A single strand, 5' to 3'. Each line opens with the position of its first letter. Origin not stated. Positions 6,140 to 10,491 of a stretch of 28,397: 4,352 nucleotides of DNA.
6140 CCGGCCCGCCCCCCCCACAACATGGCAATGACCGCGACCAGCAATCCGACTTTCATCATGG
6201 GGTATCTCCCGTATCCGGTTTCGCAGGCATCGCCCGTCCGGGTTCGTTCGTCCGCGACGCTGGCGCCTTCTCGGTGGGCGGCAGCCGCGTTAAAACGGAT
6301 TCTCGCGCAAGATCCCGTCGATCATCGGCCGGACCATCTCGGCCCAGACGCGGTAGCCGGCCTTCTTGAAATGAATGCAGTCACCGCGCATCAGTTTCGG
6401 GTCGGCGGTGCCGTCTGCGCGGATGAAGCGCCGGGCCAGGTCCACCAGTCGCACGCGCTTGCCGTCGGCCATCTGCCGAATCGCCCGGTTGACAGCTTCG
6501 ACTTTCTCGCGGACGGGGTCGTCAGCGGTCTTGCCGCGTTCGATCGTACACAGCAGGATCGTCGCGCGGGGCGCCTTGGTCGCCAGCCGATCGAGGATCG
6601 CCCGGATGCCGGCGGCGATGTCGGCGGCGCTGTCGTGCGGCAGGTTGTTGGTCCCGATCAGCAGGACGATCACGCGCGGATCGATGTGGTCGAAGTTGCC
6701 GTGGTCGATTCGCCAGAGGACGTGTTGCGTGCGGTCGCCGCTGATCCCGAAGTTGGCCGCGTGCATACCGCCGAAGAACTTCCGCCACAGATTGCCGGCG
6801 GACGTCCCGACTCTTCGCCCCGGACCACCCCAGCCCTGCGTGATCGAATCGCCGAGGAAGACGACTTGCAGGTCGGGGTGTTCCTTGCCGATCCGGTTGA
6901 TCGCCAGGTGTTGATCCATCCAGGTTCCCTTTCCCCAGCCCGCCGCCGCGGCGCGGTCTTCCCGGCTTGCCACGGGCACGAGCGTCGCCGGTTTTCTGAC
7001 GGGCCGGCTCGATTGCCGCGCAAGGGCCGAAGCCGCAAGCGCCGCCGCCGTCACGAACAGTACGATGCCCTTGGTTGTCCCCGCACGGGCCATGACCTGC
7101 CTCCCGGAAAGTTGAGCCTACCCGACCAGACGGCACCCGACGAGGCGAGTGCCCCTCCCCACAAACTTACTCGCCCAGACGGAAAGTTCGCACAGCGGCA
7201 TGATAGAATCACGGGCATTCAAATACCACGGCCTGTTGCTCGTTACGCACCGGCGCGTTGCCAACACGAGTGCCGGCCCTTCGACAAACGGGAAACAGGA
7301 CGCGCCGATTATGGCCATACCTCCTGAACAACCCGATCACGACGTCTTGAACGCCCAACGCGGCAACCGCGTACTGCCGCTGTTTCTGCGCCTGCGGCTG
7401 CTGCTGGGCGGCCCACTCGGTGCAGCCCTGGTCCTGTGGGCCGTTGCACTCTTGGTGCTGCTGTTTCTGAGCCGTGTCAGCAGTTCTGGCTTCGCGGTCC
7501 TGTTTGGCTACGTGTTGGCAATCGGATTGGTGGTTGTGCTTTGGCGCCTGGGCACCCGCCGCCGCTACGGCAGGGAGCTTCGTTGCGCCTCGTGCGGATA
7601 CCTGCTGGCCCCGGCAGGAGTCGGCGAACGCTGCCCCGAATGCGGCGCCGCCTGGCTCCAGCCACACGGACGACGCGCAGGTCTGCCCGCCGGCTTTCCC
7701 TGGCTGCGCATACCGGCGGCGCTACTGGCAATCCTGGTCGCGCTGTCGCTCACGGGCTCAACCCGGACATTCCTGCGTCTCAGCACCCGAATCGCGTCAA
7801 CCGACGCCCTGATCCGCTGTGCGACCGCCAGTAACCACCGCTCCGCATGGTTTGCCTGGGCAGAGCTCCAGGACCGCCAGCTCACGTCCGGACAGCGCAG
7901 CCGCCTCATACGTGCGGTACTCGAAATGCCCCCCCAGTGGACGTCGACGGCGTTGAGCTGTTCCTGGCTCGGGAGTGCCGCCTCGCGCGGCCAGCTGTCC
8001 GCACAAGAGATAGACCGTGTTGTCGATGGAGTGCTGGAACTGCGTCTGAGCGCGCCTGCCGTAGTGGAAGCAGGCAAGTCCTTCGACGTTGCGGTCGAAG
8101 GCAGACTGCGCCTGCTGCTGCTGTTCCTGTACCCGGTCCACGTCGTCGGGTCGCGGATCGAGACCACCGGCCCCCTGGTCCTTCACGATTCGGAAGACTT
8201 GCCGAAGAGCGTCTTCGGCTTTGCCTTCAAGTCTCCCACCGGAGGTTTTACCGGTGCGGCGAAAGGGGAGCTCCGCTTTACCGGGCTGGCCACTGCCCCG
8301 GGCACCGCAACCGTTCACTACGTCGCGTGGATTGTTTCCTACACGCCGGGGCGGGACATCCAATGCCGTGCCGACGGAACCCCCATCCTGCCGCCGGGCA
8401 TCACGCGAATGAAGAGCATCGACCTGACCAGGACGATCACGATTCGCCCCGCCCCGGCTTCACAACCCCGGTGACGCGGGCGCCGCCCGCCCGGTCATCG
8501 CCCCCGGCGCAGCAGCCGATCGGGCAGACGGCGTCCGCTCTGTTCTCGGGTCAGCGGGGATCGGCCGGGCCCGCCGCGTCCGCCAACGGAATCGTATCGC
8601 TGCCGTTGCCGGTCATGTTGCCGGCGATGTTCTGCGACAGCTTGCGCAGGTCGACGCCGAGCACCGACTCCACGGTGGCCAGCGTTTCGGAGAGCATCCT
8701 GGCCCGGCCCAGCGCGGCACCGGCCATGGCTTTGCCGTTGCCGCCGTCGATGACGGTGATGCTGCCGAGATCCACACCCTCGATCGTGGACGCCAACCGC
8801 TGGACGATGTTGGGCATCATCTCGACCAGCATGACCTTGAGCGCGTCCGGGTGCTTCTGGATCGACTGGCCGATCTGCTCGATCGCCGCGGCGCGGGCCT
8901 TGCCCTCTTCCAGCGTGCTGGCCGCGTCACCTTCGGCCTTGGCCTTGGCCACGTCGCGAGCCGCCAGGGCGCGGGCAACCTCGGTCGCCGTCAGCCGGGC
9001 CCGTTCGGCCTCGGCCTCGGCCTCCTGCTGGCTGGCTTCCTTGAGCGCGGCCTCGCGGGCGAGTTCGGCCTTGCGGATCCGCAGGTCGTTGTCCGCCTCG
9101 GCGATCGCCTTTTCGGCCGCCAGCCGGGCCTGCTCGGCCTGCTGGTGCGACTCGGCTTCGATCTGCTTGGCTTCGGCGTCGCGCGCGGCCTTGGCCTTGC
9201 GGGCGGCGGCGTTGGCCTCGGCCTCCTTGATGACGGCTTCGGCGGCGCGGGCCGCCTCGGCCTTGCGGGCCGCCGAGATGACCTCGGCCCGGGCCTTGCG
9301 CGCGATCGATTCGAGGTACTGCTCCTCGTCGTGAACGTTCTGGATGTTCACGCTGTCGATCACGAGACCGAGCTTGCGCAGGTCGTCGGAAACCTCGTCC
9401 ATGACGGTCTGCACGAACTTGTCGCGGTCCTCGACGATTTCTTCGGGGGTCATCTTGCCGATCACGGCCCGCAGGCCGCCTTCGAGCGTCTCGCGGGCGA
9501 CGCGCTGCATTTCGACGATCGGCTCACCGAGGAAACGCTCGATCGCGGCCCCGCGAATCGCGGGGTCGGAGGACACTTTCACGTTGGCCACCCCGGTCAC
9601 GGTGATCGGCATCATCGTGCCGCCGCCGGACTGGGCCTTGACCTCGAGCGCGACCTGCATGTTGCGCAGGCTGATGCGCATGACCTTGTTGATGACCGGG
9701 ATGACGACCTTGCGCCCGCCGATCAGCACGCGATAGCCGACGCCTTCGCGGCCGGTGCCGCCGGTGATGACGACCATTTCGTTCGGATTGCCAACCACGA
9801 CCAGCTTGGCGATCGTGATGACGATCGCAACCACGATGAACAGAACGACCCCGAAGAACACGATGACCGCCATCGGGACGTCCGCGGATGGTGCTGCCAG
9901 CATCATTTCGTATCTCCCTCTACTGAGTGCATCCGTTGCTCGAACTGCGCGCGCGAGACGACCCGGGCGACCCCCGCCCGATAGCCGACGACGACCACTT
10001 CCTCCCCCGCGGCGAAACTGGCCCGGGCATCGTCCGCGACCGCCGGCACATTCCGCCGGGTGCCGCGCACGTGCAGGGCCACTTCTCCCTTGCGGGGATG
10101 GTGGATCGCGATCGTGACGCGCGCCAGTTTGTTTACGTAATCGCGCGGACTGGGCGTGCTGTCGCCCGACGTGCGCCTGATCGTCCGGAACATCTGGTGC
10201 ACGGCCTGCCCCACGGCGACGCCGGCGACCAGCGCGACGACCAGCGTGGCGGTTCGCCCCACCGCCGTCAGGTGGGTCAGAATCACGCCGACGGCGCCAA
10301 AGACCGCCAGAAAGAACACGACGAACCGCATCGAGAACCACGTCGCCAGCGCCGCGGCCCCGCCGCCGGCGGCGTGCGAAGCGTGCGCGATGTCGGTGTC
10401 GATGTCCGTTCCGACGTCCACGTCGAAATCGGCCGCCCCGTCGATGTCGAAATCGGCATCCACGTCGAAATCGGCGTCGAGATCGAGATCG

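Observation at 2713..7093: Operon pairing a secreted GDSL esterase with a single polypeptide carrying two GH29 alpha-L-fucosidase catalytic domains plus PA14 and discoidin domains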

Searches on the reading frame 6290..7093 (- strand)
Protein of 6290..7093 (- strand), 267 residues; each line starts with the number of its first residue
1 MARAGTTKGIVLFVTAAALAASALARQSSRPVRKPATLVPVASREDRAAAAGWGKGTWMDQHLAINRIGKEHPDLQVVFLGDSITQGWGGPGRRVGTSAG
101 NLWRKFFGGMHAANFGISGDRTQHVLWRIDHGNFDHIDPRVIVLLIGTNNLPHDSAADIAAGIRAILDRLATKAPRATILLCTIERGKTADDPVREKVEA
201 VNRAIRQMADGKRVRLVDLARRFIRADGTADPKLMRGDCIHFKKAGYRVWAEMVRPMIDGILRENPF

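Call 6: search_protein_families(library=pfam, proteins=[window:6290-7093:-], max_evalue=0.01)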
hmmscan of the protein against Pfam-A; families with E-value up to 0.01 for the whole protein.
window:6290-7093:- (267 aa): 4 families
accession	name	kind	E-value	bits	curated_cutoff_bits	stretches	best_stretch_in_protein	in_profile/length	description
PF13472.12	Lipase_GDSL_2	-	2.2e-30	106.9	32.9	1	79-249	1-178/178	GDSL-like Lipase/Acylhydrolase family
PF00657.28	Lipase_GDSL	-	3.1e-16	60.6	23.6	1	77-252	1-206/208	GDSL-like Lipase/Acylhydrolase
PF04311.20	DUF459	-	0.001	18.9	27.2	0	171-254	101-194/197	Protein of unknown function (DUF459)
PF14606.12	Lipase_GDSL_3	-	0.0046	17.7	27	1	76-212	3-131/178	GDSL-like Lipase/Acylhydrolase family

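Call 7: search_protein_families(library=ncbifam, proteins=[window:6290-7093:-], max_evalue=0.01)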
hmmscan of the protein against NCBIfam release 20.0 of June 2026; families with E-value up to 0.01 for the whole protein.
window:6290-7093:- (267 aa): 2 families
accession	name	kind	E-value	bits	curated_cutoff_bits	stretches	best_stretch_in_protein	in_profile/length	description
NF042968.1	AcxylEst_AxeA1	equivalog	1.9e-08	33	700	1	72-253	272-458/459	acetylxylan esterase AxeA1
NF045548.1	GDSL_lipase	equivalog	0.0064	16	300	0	141-260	114-227/231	Rv0518 family GDSL lipase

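Call 31: search_solved_structures(query=window:6290-7093:-, max_evalue=0.01, show_alignments=2)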
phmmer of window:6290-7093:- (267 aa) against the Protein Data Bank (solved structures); distinct sequences matched with E-value up to 0.01: 21.
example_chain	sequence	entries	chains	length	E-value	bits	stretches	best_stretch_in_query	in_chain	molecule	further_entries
3dt6_A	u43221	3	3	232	4.1e-32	114.6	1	54-252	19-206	Brain Platelet-activating factor acetylhydrolase IB subunit alpha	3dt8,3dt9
1es9_A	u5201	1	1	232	9.3e-32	113.4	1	54-252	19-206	PLATELET-ACTIVATING FACTOR ACETYLHYDROLASE IB GAMMA SUBUNIT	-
1fxw_A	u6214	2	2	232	9.7e-32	113.4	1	54-252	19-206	PLATELET-ACTIVATING FACTOR ACETYLHYDROLASE IB GAMMA SUBUNIT | PLATELET-ACTIVATING FACTOR ACETYLHYDROLASE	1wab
1bwp_A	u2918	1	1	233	2.4e-31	112.1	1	54-252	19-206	PLATELET-ACTIVATING FACTOR ACETYLHYDROLASE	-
1bwq_A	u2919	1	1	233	2.5e-31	112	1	54-251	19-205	PLATELET-ACTIVATING FACTOR ACETYLHYDROLASE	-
1bwr_A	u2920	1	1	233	3.5e-31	111.5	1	54-252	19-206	PLATELET-ACTIVATING FACTOR ACETYLHYDROLASE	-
1fxw_F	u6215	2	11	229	2e-29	105.7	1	52-266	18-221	PLATELET-ACTIVATING FACTOR ACETYLHYDROLASE IB BETA SUBUNIT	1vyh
7pzg_AAA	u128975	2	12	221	1.6e-08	37.2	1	99-259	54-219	Lysophospholipase L1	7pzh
6njc_A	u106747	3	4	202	1.8e-08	37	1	99-259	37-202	Sialate O-acetylesterase | Lysophospholipase L1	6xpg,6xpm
4iyj_A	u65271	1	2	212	3.4e-07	32.9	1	59-262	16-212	GDSL-like protein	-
3p94_A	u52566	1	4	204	9.8e-07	31.4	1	75-256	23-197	GDSL-like Lipase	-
9hi6_A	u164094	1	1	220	1.9e-06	30.5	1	66-265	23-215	FI6-focused design_04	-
7ddy_D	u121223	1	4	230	6e-06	28.8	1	74-252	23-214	G-D-S-L family lipolytic protein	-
9otv_A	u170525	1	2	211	1.2e-05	27.9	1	76-263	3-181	Lysophospholipase L1-like esterase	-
9hi4_C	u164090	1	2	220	9.5e-05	24.9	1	59-262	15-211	FI6-focused design_03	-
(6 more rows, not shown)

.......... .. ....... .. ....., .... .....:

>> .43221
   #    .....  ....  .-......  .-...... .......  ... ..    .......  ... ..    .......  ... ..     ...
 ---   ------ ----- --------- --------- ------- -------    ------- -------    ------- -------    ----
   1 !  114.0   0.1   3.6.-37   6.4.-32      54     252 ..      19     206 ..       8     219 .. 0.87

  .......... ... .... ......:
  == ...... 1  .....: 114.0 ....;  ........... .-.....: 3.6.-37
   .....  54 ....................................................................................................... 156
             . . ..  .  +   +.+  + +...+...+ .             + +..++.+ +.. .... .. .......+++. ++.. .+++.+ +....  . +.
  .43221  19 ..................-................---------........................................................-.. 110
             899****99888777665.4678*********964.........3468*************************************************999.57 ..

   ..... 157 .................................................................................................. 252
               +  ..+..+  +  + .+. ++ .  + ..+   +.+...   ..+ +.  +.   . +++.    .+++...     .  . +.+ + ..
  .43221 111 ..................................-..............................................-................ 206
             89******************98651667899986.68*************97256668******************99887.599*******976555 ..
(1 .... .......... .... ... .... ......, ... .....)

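Call 32: find_homologous_proteins(query=window:6290-7093:-, max_evalue=0.00001)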
Query window:6290-7093:- (267 aa): 4997 proteins with E <= 0.00001 among 8000 candidates; the best 120 are listed.
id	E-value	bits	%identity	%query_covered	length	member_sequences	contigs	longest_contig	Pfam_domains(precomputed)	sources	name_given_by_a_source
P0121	2.3e-175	599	100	100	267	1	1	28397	PF13472.13,PF00657.29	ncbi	-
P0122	4.1e-116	405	86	78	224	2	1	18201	PF13472.13,PF00657.29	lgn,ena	-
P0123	4.1e-92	326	59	94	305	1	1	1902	PF13472.13,PF00657.29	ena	-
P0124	1.4e-91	324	40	97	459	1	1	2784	PF13472.13,PF00657.29,PF13552.12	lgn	-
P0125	1.1e-90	321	40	94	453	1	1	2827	PF13472.13,PF00657.29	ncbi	-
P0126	1.0e-88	315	41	91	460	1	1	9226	PF13472.13,PF00657.29,PF13552.12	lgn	-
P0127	2.5e-86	307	39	78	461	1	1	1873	PF13472.13,PF00657.29,PF13552.12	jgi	jgi:lysophospholipase L1-like esterase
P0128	9.4e-85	302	40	71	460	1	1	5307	PF04311.21,PF13472.13,PF00657.29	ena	-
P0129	1.5e-82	295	58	85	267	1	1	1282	PF13472.13,PF00657.29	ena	-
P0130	1.2e-81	292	38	96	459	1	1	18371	PF13472.13,PF00657.29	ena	-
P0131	2.4e-81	291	55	95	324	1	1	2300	PF13472.13,PF00657.29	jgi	jgi:lysophospholipase L1-like esterase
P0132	1.2e-80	289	43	76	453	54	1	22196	PF13472.13,PF00657.29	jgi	-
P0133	4.2e-80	287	39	85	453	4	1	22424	PF13472.13,PF00657.29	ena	-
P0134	5.9e-80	286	40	72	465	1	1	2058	PF13472.13,PF00657.29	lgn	-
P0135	6.2e-80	286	37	82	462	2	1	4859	PF13472.13,PF00657.29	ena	-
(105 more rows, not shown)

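Call 33: find_encoding_contigs(protein=P0122, flank=8000, max_places=3)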
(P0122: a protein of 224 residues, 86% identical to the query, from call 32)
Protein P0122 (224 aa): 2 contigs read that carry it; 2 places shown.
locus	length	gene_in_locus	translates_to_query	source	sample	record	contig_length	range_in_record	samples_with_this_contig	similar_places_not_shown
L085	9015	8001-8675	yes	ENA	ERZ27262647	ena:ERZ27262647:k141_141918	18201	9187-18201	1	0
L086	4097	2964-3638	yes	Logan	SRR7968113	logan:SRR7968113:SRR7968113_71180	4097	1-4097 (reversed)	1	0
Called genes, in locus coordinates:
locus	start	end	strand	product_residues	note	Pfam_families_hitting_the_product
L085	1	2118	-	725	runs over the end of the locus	-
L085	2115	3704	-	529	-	PF11028:TMEM260_N, PF13231:PMT_2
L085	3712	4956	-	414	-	PF02729:OTCace_N, PF00185:OTCace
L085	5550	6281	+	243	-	-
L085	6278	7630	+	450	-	PF01145:Band_7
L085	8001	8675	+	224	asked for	PF00657:Lipase_GDSL, PF13472:Lipase_GDSL_2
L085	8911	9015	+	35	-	?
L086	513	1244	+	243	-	-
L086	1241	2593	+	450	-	PF01145:Band_7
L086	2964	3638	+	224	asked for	PF00657:Lipase_GDSL, PF13472:Lipase_GDSL_2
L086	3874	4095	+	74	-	?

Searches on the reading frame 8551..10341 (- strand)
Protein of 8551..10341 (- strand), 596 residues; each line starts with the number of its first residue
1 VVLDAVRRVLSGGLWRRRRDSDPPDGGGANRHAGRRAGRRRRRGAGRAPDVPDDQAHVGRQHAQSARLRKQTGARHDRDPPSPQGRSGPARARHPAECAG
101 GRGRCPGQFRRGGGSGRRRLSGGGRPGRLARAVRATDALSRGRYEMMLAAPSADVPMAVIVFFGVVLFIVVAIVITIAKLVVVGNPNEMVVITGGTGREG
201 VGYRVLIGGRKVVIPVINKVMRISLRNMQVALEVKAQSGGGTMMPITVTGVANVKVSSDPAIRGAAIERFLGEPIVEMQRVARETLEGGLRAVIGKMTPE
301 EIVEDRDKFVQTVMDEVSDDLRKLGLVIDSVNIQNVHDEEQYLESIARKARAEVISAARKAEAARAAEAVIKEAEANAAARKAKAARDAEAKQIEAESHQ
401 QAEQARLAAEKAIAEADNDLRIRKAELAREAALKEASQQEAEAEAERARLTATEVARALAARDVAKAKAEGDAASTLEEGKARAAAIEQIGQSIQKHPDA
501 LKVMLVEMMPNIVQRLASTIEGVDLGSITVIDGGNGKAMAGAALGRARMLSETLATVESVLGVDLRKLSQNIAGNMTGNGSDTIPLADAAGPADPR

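Call 14: search_protein_families(library=pfam, proteins=[window:8551-10341:-], max_evalue=0.001)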
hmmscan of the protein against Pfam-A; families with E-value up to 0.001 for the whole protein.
window:8551-10341:- (596 aa): 1 family
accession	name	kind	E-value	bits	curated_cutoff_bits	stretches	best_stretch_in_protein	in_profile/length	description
PF01145.31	Band_7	-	1.1e-19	71.6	23.6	1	184-364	3-173/176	SPFH domain / Band 7 family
